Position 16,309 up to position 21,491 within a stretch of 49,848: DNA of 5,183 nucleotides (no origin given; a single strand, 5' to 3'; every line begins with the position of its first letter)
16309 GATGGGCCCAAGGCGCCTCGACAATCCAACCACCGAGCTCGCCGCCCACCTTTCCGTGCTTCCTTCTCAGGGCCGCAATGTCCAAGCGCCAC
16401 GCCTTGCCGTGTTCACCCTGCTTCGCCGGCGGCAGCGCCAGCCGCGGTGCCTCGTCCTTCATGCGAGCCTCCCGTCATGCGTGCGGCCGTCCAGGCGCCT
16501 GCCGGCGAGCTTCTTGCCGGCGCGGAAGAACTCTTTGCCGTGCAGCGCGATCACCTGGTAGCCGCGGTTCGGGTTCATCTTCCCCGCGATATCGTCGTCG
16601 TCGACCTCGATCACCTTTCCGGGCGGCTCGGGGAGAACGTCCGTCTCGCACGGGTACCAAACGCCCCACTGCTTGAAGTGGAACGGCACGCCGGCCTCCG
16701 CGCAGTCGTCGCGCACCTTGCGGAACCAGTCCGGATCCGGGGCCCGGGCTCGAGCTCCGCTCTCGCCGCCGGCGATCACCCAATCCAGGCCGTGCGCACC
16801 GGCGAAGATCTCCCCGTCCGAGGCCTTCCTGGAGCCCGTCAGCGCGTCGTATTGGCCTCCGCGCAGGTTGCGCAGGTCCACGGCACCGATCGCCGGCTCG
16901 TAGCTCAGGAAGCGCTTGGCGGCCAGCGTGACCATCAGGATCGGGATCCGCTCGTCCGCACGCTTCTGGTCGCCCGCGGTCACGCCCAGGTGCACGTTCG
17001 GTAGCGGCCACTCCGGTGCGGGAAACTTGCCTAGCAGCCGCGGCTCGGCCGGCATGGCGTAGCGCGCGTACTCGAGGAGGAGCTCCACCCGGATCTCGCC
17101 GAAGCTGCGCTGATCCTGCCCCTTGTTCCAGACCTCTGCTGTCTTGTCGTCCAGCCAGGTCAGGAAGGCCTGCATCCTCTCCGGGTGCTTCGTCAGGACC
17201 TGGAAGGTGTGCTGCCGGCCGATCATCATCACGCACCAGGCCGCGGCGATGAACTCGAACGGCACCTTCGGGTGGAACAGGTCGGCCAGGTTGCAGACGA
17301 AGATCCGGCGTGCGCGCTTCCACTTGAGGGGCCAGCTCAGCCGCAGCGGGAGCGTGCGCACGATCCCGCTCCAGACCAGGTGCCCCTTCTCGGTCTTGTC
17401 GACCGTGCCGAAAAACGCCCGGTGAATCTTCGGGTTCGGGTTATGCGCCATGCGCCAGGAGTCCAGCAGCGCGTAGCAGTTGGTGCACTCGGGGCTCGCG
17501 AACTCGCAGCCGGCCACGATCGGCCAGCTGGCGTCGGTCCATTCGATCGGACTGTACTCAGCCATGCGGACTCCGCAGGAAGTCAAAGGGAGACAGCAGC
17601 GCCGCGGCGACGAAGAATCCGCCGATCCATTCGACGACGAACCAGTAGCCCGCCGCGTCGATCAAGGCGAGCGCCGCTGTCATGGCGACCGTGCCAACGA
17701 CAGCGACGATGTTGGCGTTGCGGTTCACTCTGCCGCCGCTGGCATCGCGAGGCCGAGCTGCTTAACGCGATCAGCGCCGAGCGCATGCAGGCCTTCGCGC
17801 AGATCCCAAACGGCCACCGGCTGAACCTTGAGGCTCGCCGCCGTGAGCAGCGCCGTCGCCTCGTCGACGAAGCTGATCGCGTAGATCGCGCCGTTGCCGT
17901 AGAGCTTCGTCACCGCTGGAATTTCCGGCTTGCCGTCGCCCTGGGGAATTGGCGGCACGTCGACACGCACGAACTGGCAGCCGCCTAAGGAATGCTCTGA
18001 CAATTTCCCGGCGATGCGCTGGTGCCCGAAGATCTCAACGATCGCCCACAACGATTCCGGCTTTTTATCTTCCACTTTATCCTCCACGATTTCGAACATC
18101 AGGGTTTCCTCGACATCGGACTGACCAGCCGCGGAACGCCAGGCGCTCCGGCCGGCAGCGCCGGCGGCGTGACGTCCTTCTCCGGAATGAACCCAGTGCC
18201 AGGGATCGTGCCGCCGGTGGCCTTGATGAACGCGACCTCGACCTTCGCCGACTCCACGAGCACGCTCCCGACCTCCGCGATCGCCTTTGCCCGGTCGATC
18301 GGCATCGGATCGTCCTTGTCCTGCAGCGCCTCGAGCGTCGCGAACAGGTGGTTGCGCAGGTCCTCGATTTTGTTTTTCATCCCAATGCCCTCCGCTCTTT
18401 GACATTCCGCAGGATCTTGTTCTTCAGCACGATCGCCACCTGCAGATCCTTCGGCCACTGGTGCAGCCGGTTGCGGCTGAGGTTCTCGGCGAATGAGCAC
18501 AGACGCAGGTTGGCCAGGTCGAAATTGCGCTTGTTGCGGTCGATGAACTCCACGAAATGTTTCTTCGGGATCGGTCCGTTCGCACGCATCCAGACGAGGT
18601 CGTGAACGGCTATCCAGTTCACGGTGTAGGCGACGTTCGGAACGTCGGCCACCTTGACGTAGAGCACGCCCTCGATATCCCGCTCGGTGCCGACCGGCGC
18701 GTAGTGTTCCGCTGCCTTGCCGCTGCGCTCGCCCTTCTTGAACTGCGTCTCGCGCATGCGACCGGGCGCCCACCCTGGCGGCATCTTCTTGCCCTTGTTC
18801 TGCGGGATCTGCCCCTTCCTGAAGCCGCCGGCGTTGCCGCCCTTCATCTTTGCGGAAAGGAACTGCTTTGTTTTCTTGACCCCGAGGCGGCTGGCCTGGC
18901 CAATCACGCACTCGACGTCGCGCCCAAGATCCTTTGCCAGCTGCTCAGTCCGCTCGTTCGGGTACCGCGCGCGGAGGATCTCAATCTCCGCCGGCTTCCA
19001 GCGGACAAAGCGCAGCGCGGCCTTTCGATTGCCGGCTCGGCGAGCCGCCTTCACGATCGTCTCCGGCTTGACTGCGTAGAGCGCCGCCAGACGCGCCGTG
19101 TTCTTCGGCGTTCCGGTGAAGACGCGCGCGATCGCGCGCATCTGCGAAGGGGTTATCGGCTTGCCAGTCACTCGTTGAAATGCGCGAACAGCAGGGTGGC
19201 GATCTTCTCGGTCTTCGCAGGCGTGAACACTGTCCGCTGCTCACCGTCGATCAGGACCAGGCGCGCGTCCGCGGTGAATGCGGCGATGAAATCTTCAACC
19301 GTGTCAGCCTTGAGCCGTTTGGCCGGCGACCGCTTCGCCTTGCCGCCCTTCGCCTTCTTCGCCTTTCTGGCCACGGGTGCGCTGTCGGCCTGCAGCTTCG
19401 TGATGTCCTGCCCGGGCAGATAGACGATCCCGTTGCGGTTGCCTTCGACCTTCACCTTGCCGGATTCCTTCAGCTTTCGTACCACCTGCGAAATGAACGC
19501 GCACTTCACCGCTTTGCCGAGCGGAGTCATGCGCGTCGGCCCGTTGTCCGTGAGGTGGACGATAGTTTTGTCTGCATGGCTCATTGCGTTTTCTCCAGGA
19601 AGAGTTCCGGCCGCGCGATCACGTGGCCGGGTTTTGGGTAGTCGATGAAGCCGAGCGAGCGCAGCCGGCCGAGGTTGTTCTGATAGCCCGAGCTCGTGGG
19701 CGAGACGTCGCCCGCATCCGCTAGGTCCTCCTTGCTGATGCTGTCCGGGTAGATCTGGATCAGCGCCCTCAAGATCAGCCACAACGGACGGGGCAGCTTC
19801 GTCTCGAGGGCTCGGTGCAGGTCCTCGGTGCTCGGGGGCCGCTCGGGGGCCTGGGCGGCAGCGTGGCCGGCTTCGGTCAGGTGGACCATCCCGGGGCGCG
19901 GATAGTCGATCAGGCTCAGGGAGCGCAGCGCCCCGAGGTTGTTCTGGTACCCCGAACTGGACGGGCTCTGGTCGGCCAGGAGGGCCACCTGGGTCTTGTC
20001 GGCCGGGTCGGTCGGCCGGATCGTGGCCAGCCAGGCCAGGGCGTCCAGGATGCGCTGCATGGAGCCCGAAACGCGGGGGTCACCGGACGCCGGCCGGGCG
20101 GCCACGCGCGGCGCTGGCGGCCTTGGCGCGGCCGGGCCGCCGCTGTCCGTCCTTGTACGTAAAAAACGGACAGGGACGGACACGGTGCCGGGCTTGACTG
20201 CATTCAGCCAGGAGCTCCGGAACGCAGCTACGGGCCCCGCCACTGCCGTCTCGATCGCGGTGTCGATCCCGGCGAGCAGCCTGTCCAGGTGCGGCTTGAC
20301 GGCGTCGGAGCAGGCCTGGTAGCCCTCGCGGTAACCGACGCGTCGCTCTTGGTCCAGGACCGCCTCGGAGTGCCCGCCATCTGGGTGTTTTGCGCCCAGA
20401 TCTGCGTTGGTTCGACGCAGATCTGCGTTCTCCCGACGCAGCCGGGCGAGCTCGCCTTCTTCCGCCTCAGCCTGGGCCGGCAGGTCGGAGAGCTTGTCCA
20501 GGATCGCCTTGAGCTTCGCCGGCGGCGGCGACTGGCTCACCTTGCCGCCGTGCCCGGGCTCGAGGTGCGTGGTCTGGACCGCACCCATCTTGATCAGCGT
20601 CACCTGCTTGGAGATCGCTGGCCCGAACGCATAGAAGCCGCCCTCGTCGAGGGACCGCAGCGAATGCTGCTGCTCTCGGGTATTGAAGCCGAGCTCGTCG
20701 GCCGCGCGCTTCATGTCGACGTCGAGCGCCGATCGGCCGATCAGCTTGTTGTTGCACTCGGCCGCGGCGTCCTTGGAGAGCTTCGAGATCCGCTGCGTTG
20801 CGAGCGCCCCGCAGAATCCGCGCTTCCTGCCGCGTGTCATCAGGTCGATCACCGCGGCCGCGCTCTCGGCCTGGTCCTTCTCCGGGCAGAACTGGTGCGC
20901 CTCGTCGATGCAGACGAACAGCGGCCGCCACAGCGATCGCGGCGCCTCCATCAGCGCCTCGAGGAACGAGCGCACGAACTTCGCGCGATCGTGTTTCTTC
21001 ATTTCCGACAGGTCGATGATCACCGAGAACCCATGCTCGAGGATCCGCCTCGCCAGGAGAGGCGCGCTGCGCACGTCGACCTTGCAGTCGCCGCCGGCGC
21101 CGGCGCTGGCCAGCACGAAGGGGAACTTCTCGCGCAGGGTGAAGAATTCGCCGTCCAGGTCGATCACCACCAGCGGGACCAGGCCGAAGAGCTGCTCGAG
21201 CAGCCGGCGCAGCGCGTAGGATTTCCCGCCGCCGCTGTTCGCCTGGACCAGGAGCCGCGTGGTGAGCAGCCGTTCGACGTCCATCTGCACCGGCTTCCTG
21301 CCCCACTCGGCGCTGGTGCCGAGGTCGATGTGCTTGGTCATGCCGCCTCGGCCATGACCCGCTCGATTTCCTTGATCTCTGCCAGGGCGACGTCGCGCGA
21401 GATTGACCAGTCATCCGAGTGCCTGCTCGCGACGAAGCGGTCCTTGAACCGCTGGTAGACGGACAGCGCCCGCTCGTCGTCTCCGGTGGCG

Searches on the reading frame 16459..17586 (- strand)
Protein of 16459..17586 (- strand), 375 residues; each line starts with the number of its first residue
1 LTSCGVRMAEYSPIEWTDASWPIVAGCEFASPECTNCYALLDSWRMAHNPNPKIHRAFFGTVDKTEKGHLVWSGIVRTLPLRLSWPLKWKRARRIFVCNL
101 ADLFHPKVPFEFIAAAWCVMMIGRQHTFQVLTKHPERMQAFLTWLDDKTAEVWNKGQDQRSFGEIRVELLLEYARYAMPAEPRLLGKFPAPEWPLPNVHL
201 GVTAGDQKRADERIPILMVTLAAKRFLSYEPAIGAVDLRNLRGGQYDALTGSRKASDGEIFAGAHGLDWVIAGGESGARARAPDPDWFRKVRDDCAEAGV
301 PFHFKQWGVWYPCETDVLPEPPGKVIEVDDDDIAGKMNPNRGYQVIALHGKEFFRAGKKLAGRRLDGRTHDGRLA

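Call 78: search_protein_families(library=phrogs, proteins=[window:16459-17586:-], max_evalue=0.00001)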
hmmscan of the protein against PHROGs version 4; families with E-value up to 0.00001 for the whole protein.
window:16459-17586:- (375 aa): 1 family
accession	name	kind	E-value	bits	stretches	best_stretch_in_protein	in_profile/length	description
phrog_2045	-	unknown function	6e-84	283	1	8-372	1-282/299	-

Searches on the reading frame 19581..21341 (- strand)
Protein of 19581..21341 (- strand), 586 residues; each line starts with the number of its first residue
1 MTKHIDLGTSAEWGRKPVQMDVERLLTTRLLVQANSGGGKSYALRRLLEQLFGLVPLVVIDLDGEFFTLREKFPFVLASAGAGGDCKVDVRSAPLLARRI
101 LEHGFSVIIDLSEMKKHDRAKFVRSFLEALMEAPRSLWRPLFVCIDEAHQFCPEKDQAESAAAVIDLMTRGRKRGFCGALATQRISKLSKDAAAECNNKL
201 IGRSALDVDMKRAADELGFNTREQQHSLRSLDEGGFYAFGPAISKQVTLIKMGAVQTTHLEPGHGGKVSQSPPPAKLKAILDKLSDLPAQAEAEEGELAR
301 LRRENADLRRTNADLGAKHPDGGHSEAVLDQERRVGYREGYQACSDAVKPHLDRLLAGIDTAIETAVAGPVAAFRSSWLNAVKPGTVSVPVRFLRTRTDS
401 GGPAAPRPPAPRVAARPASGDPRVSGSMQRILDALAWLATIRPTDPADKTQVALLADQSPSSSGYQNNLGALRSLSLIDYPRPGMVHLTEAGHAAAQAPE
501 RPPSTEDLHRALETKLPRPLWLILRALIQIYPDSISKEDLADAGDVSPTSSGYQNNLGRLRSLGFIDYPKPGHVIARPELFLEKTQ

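Call 78: search_protein_families(library=phrogs, proteins=[window:19581-21341:-], max_evalue=0.00001)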
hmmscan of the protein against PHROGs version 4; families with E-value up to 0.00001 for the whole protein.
window:19581-21341:- (586 aa): 2 families
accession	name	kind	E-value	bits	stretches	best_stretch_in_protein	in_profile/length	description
phrog_2666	-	head and packaging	2.5e-17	63.8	1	27-232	321-506/555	terminase large subunit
phrog_7035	-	unknown function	3.5e-13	49.8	1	107-244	451-598/969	-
